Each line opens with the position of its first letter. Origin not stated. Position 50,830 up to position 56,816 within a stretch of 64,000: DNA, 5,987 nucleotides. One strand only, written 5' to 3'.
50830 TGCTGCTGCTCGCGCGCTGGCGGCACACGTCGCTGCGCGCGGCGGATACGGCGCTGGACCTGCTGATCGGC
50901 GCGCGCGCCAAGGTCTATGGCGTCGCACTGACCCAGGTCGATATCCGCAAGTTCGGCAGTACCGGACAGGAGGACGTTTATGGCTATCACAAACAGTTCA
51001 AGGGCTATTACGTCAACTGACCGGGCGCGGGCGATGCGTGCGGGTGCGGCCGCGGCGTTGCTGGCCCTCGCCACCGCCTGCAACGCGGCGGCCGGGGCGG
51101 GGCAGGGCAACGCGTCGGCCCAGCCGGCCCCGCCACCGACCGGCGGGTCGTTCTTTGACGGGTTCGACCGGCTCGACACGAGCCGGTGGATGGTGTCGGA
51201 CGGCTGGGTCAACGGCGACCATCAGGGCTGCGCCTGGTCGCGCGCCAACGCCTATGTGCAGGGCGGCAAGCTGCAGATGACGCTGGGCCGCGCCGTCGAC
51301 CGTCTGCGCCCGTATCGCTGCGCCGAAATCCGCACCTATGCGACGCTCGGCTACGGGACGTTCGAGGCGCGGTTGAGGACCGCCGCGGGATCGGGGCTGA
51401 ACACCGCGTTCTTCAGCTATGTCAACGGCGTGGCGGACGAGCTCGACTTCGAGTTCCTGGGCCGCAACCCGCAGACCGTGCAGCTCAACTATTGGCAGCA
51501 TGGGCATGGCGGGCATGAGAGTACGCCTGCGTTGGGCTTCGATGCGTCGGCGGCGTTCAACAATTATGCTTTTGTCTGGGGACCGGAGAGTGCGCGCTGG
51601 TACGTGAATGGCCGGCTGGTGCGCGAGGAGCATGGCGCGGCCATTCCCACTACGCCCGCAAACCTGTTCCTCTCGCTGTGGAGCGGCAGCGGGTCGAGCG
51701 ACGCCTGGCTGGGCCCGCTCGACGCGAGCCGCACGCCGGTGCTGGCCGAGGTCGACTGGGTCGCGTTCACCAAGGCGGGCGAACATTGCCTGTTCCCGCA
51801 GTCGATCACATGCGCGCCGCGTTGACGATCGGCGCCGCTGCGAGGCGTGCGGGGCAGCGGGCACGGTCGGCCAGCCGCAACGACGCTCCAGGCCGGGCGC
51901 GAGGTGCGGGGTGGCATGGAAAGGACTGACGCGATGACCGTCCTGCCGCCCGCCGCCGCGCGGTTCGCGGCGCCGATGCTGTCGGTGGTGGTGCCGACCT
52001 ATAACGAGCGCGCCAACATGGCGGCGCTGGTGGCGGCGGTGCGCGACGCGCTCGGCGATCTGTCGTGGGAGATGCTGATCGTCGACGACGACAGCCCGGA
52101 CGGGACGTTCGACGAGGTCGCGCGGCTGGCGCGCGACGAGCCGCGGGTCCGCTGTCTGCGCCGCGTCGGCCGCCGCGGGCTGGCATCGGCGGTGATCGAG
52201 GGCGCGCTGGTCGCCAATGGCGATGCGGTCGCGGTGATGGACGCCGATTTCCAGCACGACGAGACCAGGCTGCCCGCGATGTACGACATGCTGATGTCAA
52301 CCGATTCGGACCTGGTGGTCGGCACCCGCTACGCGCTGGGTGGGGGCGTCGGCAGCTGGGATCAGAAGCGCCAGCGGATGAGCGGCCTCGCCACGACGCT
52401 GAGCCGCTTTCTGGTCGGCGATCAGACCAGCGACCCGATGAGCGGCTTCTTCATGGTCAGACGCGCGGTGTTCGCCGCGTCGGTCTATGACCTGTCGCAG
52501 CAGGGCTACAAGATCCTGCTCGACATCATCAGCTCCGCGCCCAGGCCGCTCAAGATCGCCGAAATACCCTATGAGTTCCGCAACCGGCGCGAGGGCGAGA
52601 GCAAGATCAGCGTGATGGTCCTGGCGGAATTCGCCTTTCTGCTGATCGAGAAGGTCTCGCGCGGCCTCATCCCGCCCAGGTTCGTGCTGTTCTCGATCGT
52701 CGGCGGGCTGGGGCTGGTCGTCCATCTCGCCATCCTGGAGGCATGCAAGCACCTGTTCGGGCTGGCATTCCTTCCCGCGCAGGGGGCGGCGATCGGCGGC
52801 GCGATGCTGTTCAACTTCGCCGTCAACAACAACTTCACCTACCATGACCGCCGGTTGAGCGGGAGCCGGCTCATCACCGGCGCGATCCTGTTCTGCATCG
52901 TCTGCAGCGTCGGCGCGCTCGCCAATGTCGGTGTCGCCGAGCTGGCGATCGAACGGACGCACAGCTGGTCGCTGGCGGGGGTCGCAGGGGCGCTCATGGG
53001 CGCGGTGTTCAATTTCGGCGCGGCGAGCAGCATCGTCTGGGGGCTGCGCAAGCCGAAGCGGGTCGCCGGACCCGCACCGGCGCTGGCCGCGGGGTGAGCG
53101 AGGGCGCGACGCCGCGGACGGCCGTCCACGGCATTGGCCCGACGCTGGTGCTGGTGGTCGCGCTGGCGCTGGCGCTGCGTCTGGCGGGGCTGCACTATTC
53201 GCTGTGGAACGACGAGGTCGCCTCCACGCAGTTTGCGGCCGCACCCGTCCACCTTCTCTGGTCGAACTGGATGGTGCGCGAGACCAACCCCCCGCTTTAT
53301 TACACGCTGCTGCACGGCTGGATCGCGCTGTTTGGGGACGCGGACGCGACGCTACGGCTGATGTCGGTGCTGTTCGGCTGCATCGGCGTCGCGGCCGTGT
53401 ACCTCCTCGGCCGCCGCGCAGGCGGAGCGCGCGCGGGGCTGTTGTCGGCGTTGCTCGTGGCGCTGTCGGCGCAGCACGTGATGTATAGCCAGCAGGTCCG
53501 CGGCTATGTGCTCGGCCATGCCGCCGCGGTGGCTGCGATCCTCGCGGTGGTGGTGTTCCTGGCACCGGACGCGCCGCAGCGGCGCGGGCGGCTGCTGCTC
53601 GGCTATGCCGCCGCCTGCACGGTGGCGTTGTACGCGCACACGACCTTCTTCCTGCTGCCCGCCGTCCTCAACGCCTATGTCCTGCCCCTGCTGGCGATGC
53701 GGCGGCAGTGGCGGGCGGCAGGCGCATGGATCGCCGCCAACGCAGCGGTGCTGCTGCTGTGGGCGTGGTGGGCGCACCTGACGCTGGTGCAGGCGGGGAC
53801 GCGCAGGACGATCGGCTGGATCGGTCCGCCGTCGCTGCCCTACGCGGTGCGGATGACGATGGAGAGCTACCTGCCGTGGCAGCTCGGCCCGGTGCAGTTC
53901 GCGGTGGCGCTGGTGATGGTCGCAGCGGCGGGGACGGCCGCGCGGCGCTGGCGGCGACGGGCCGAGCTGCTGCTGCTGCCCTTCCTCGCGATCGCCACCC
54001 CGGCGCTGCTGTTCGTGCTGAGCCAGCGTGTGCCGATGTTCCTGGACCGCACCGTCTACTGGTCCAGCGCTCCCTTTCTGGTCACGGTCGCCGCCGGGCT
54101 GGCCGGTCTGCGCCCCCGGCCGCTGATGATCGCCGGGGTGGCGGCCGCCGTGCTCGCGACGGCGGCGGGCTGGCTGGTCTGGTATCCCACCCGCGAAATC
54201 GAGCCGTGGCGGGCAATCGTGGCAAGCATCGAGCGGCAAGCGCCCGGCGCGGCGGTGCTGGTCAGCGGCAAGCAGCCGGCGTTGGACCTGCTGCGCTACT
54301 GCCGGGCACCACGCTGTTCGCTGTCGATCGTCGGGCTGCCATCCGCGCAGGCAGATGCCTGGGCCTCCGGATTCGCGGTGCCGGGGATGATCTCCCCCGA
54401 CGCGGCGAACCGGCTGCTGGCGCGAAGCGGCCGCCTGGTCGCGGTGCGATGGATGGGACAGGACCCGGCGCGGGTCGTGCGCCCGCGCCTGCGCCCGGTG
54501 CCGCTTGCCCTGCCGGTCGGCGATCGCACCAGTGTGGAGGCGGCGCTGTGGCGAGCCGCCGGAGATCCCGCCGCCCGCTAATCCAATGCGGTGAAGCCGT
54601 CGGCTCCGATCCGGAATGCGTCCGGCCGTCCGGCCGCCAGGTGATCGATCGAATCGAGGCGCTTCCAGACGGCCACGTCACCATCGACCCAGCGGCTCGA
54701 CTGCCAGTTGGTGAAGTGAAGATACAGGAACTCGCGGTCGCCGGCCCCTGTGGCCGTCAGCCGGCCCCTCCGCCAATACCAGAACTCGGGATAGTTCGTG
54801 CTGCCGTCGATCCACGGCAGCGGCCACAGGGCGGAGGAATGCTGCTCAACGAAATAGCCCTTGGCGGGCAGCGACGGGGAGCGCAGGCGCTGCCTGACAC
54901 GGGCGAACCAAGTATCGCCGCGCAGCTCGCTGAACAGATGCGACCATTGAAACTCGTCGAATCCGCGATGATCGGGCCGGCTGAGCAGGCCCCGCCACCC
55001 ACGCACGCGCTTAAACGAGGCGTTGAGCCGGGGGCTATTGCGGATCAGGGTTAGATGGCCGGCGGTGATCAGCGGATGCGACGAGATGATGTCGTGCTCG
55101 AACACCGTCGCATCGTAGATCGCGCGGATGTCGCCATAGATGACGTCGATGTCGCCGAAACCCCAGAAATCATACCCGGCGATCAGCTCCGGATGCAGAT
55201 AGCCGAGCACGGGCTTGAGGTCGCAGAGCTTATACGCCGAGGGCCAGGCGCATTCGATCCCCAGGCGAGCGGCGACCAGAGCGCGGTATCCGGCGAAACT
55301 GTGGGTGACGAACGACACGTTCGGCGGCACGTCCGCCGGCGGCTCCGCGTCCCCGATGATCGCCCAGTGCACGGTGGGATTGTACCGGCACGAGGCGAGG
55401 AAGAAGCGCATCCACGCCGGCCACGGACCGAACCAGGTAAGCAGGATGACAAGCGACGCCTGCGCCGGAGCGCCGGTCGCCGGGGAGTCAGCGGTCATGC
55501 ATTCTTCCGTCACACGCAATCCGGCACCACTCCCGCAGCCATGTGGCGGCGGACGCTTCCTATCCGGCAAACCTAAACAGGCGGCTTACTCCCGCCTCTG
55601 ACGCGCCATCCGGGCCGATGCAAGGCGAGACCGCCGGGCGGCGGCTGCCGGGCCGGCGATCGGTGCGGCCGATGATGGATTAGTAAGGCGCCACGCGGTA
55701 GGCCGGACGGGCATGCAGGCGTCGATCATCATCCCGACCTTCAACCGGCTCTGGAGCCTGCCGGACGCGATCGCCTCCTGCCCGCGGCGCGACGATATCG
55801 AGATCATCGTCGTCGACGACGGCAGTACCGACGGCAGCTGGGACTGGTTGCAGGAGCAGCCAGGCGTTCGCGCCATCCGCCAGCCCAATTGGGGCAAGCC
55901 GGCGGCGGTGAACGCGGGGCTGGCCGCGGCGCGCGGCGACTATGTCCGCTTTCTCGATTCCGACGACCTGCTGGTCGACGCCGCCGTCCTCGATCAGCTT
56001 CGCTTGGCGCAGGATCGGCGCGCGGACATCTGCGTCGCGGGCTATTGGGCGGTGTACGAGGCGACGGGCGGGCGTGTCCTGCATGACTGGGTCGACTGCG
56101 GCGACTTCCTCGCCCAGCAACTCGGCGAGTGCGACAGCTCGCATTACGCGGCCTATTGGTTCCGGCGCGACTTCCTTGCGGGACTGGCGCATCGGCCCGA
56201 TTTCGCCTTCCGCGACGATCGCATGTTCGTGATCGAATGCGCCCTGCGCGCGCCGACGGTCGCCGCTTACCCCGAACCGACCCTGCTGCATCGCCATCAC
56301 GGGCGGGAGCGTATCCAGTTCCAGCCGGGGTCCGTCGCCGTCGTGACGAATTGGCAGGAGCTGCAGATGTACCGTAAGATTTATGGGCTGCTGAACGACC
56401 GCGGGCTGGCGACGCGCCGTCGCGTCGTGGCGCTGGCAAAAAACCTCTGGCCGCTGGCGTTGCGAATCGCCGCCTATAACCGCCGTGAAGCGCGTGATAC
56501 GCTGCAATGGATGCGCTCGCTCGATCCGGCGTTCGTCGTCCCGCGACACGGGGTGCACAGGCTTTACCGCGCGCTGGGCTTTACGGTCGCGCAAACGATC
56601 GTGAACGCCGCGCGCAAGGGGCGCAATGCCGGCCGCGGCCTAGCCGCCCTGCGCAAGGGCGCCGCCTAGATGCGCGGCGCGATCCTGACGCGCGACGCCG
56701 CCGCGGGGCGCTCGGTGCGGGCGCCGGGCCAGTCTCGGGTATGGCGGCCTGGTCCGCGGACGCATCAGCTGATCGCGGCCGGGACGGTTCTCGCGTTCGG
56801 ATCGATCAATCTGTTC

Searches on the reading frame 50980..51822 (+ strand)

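Call 49: search_protein_families(library=pfam, proteins=[window:50980-51822:+], max_evalue=0.001)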
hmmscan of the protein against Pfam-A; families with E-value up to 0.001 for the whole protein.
window:50980-51822:+ (281 aa): 2 families
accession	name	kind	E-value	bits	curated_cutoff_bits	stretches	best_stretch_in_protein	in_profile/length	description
PF00722.28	Glyco_hydro_16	-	8.4e-34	117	22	1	80-242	3-161/175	Glycosyl hydrolases family 16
PF13385.13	Laminin_G_3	-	2.2e-05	25.1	27.6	1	127-249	20-137/151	Concanavalin A-like lectin/glucanases superfamily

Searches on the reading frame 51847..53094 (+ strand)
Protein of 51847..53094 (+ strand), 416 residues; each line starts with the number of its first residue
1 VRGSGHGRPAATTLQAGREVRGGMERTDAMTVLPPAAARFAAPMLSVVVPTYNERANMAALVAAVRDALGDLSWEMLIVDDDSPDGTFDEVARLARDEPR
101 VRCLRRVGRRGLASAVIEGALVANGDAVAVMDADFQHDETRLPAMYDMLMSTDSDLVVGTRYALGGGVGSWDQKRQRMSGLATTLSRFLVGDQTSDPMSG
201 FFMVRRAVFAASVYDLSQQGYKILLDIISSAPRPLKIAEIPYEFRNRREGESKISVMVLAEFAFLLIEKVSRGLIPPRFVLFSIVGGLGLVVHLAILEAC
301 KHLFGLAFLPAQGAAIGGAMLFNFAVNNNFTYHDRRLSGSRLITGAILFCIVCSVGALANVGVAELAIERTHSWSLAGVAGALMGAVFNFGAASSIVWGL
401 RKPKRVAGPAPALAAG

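Call 49: search_protein_families(library=pfam, proteins=[window:51847-53094:+], max_evalue=0.001)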
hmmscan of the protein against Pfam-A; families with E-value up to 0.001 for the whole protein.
window:51847-53094:+ (416 aa): 2 families
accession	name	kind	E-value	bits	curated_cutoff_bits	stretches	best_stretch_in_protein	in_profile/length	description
PF00535.33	Glycos_transf_2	-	3e-33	115.6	23.3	1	46-209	1-164/168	Glycosyl transferase family 2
PF04138.20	GtrA_DPMS_TM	-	5.4e-17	62.5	26.1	1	282-398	2-117/117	GtrA/DPMS, transmembrane domain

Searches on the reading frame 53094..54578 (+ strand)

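Call 49: search_protein_families(library=pfam, proteins=[window:53094-54578:+], max_evalue=0.001)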
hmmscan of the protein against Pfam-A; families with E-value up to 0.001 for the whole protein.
window:53094-54578:+ (495 aa): 1 family
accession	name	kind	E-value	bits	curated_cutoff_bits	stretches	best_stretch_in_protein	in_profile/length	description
PF13231.12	PMT_2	-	2.3e-10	41.4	26.1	1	65-226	2-160/160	Dolichyl-phosphate-mannose-protein mannosyltransferase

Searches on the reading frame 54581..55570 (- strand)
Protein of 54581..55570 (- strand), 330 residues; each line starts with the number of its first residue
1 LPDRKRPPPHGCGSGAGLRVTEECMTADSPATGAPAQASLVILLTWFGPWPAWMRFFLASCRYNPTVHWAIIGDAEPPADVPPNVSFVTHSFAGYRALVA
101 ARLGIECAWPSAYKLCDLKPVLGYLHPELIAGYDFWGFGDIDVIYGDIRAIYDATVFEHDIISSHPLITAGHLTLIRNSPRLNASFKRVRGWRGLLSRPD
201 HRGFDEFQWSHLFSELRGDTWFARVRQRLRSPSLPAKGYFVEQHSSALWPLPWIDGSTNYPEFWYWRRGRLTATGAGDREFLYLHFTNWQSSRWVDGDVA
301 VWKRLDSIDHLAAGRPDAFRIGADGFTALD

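Call 49: search_protein_families(library=pfam, proteins=[window:54581-55570:-], max_evalue=0.001)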
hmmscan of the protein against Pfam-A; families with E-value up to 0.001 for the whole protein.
window:54581-55570:- (330 aa): 1 family
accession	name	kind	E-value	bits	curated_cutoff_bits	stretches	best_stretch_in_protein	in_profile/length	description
PF20330.3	DUF6625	-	2.5e-46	159.1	27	1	42-289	1-242/267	Family of unknown function (DUF6625)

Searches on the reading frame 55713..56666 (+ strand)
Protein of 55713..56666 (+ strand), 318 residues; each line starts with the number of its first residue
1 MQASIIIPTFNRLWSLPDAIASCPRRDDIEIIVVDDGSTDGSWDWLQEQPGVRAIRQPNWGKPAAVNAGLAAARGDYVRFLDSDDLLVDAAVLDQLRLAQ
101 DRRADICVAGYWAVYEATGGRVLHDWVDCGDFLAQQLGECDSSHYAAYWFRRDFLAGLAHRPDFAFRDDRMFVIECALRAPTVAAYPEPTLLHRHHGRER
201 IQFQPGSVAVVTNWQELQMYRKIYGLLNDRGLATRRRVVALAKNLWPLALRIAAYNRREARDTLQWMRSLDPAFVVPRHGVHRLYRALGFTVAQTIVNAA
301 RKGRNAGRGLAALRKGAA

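Call 49: search_protein_families(library=pfam, proteins=[window:55713-56666:+], max_evalue=0.001)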
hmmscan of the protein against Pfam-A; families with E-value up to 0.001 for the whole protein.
window:55713-56666:+ (318 aa): 4 families
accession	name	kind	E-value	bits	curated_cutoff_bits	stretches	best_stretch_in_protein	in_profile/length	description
PF00535.33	Glycos_transf_2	-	7.1e-30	104.6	23.3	1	4-135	1-142/168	Glycosyl transferase family 2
PF13704.12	Glyco_tranf_2_4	-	4e-06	27.7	27.5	1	30-88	21-85/98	Glycosyl transferase family 2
PF13641.12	Glyco_tranf_2_3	-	9.2e-05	23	27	1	4-104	4-116/230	Glycosyltransferase like family 2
PF10111.15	Glyco_tranf_2_2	-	0.00011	22.2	27.3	1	27-101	28-108/276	Glycosyltransferase like family 2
